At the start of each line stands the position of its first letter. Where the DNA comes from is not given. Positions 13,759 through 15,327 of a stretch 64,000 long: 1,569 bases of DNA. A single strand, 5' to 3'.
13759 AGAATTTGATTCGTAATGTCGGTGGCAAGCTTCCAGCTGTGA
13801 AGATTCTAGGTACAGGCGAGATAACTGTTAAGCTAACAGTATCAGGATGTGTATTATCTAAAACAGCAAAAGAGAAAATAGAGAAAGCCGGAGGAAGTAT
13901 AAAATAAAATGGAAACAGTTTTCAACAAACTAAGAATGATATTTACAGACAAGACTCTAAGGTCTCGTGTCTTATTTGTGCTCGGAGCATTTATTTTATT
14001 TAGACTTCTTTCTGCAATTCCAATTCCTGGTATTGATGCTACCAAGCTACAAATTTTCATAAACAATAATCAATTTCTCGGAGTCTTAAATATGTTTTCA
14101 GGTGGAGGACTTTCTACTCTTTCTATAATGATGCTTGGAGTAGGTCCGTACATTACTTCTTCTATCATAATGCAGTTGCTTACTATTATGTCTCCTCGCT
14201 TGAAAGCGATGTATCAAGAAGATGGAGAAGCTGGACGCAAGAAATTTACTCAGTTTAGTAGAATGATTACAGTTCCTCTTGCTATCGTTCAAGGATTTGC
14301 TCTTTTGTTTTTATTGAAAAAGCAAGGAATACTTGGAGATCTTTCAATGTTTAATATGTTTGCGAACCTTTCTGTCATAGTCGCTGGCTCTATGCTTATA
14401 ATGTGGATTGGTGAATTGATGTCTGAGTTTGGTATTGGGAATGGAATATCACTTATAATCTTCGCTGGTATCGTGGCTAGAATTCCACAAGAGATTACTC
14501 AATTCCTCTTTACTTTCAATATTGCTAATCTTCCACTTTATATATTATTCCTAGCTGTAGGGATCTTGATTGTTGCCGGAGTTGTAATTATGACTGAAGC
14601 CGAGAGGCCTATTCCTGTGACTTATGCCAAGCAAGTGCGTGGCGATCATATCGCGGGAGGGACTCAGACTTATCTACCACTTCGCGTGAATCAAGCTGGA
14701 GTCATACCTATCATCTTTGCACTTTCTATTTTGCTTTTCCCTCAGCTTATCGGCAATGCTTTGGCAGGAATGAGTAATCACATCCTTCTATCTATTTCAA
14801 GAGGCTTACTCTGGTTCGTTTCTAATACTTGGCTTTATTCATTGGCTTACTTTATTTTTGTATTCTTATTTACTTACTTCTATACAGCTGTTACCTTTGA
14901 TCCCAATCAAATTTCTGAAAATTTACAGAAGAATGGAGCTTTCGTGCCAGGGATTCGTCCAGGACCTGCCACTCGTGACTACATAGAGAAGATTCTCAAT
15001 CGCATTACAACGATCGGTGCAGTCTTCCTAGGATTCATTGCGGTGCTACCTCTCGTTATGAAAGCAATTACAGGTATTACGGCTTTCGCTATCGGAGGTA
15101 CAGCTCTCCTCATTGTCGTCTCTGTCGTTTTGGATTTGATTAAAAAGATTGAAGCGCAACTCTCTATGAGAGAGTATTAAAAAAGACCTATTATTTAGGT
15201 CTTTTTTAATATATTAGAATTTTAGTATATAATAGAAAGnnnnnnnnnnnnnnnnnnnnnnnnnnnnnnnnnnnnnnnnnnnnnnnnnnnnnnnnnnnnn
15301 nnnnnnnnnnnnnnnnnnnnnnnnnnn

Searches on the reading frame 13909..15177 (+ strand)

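Call 25: search_protein_families(library=pfam, proteins=[window:13909-15177:+], max_evalue=0.00001)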
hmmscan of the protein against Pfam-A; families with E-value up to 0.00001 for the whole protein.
window:13909-15177:+ (423 aa): 1 family
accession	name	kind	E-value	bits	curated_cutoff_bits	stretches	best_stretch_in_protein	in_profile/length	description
PF00344.25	SecY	-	3.6e-103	345.6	32.2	1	72-410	1-305/306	SecY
